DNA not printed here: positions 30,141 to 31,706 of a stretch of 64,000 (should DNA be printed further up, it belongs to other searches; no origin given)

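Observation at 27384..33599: Unorthodox CofD/YvcK-centred gene run inside the glycan locus: candidate undescribed phosphodiester-decoration pathway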

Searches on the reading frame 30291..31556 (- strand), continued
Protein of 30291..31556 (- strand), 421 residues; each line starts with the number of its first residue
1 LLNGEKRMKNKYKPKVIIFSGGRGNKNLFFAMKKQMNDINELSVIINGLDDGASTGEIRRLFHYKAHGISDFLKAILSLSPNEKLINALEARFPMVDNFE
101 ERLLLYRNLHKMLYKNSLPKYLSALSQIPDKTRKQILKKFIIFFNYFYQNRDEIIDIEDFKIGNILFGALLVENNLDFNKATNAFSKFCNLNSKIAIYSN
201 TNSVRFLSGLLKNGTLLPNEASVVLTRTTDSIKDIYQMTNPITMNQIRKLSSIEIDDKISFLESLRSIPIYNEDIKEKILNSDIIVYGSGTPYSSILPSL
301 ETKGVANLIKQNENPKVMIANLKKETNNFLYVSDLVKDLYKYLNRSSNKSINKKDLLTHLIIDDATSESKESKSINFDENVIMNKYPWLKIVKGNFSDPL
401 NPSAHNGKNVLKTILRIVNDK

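Call 90: search_protein_families(library=pfam, proteins=[P0276, P0289, P0301, P0325, P0338, P0367, P0390, P0391, P0409, P0275], max_evalue=0.001)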
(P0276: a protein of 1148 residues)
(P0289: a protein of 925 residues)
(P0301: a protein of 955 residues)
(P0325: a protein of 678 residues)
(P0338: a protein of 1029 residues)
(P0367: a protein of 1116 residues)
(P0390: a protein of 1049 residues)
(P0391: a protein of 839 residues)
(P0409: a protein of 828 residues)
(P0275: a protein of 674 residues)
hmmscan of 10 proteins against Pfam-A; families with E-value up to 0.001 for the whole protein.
P0276 (1148 aa): 10 families
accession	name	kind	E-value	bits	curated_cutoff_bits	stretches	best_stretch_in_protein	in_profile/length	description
PF13419.12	HAD_2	-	5.1e-39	134.7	23.8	1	11-190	1-178/178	Haloacid dehalogenase-like hydrolase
PF00702.32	Hydrolase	-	7.9e-35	121.4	26.4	1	9-183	2-190/191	haloacid dehalogenase-like hydrolase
PF01933.23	CofD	-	1.3e-34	120.2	30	1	496-873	1-273/290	2-phospho-L-lactate transferase CofD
PF00535.33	Glycos_transf_2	-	2.8e-33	115.6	23.3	1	911-1033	1-123/168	Glycosyl transferase family 2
PF12804.13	NTP_transf_3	-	2.4e-16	60.7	27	1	248-359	1-106/160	MobA-like NTP transferase domain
PF00483.29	NTP_transferase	-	2.4e-11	44.1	21.2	1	248-383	2-142/245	Nucleotidyl transferase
PF10111.15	Glyco_tranf_2_2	-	1.3e-07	31.9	27.3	1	912-1011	2-104/276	Glycosyltransferase like family 2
PF13641.12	Glyco_tranf_2_3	-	1.4e-07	32.2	27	1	910-1013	3-111/230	Glycosyltransferase like family 2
PF01128.25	IspD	-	5.2e-06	26.8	27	1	248-308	3-65/221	2-C-methyl-D-erythritol 4-phosphate cytidylyltransferase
PF13242.12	Hydrolase_like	-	0.00011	22.5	22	1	146-209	3-72/75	HAD-hyrolase-like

P0289 (925 aa): 6 families
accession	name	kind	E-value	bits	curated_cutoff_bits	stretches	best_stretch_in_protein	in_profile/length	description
PF01933.23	CofD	-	1.1e-23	84.3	30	1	264-599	1-242/290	2-phospho-L-lactate transferase CofD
PF00535.33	Glycos_transf_2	-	1e-22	81.3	23.3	1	687-815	1-128/168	Glycosyl transferase family 2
PF12804.13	NTP_transf_3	-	2.5e-15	57.5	27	1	11-139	1-123/160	MobA-like NTP transferase domain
PF00483.29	NTP_transferase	-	1.1e-09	38.7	21.2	1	12-158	3-158/245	Nucleotidyl transferase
PF01128.25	IspD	-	4e-06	27.2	27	1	11-70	3-63/221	2-C-methyl-D-erythritol 4-phosphate cytidylyltransferase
PF10111.15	Glyco_tranf_2_2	-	0.00045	20.2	27.3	0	687-782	1-97/276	Glycosyltransferase like family 2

P0301 (955 aa): 5 families
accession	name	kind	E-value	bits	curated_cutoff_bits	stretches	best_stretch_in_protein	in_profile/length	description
PF01933.23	CofD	-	5.1e-31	108.4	30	1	294-640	1-250/290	2-phospho-L-lactate transferase CofD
PF00535.33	Glycos_transf_2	-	1.4e-20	74.3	23.3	1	715-840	1-126/168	Glycosyl transferase family 2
PF12804.13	NTP_transf_3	-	6.3e-17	62.7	27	1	41-161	5-119/160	MobA-like NTP transferase domain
PF00483.29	NTP_transferase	-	1.8e-07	31.4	21.2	1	42-219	7-189/245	Nucleotidyl transferase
PF01128.25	IspD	-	1.9e-05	25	27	1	37-164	3-129/221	2-C-methyl-D-erythritol 4-phosphate cytidylyltransferase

P0325 (678 aa): 4 families
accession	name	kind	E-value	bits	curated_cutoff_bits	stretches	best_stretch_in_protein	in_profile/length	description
PF01933.23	CofD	-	2.1e-26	93.2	30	1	273-592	1-237/290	2-phospho-L-lactate transferase CofD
PF12804.13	NTP_transf_3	-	7.4e-13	49.4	27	1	25-154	1-123/160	MobA-like NTP transferase domain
PF00483.29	NTP_transferase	-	5.4e-08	33.1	21.2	1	25-145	2-128/245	Nucleotidyl transferase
PF01128.25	IspD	-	3.9e-06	27.2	27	1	25-85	3-65/221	2-C-methyl-D-erythritol 4-phosphate cytidylyltransferase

P0338 (1029 aa): 3 families
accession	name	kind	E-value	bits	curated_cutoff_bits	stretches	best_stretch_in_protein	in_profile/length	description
PF01933.23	CofD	-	2.4e-37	129.2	30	1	18-387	1-288/290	2-phospho-L-lactate transferase CofD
PF08282.18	Hydrolase_3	-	6.7e-09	36.3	20.9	1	779-893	2-111/255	haloacid dehalogenase-like hydrolase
PF00483.29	NTP_transferase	-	0.00023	21.3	21.2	1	480-677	1-201/245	Nucleotidyl transferase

P0367 (1116 aa): 4 families
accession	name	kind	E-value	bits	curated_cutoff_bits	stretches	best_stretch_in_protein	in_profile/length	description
PF01933.23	CofD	-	3.9e-25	89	30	1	101-478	1-289/290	2-phospho-L-lactate transferase CofD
PF12804.13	NTP_transf_3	-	1.2e-09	39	27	1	564-678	2-111/160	MobA-like NTP transferase domain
PF08282.18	Hydrolase_3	-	2.4e-05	24.6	20.9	1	856-977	1-107/255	haloacid dehalogenase-like hydrolase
PF02348.25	CTP_transf_3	-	0.00025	21.3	22.6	1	563-684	2-120/217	Cytidylyltransferase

P0390 (1049 aa): 3 families
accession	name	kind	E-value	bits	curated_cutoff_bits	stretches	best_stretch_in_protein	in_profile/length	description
PF01933.23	CofD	-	1.4e-32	113.5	30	1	21-399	3-289/290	2-phospho-L-lactate transferase CofD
PF12804.13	NTP_transf_3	-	1e-10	42.5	27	1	482-606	2-121/160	MobA-like NTP transferase domain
PF00483.29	NTP_transferase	-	0.00084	19.4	21.2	0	482-627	3-158/245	Nucleotidyl transferase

P0391 (839 aa): 2 families
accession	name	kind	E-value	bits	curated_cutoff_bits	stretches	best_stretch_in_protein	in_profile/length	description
PF01933.23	CofD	-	3.2e-24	86.1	30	1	131-503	2-285/290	2-phospho-L-lactate transferase CofD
PF08282.18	Hydrolase_3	-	3.7e-09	37.1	20.9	1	586-635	1-50/255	haloacid dehalogenase-like hydrolase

P0409 (828 aa): 3 families
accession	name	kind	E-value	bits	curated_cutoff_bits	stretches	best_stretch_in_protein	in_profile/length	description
PF01933.23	CofD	-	1.6e-31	110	30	1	109-481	2-286/290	2-phospho-L-lactate transferase CofD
PF12804.13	NTP_transf_3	-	6.3e-07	30.1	27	1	578-769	1-149/160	MobA-like NTP transferase domain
PF00483.29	NTP_transferase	-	5.9e-06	26.5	21.2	1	577-778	1-205/245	Nucleotidyl transferase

P0275 (674 aa): 3 families
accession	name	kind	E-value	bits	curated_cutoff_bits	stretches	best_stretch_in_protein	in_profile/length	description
PF01933.23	CofD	-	2.2e-29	103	30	1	15-336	1-228/290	2-phospho-L-lactate transferase CofD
PF00535.33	Glycos_transf_2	-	7.5e-21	75.2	23.3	1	434-560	1-127/168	Glycosyl transferase family 2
PF13641.12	Glyco_tranf_2_3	-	0.00069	20.1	27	0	433-529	3-104/230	Glycosyltransferase like family 2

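Call 93: search_protein_families(library=pfam, alignment_id=A5, max_evalue=0.001)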
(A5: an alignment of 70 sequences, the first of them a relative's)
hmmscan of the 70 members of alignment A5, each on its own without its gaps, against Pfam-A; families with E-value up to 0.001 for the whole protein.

A. member 1, P0275 (674 aa): 3 families
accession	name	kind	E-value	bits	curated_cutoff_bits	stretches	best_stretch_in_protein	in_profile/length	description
PF01933.23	CofD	-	2.2e-29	103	30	1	15-336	1-228/290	2-phospho-L-lactate transferase CofD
PF00535.33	Glycos_transf_2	-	7.5e-21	75.2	23.3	1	434-560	1-127/168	Glycosyl transferase family 2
PF13641.12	Glyco_tranf_2_3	-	0.00069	20.1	27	0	433-529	3-104/230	Glycosyltransferase like family 2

B. families by the number of members that match (of 70 scanned): 13 families
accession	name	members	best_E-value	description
PF01933.23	CofD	70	2.4e-37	2-phospho-L-lactate transferase CofD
PF00535.33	Glycos_transf_2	36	1.9e-33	Glycosyl transferase family 2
PF12804.13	NTP_transf_3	9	6.3e-17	MobA-like NTP transferase domain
PF10111.15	Glyco_tranf_2_2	8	8.6e-08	Glycosyltransferase like family 2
PF00483.29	NTP_transferase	7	1e-11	Nucleotidyl transferase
PF01128.25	IspD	7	3.8e-09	2-C-methyl-D-erythritol 4-phosphate cytidylyltransferase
PF13641.12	Glyco_tranf_2_3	6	2.5e-10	Glycosyltransferase like family 2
PF08282.18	Hydrolase_3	2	6.7e-09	haloacid dehalogenase-like hydrolase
PF13419.12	HAD_2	1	5.1e-39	Haloacid dehalogenase-like hydrolase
PF00702.32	Hydrolase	1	7.9e-35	haloacid dehalogenase-like hydrolase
PF13704.12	Glyco_tranf_2_4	1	4e-05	Glycosyl transferase family 2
PF13242.12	Hydrolase_like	1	0.00011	HAD-hyrolase-like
PF02348.25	CTP_transf_3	1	0.00025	Cytidylyltransferase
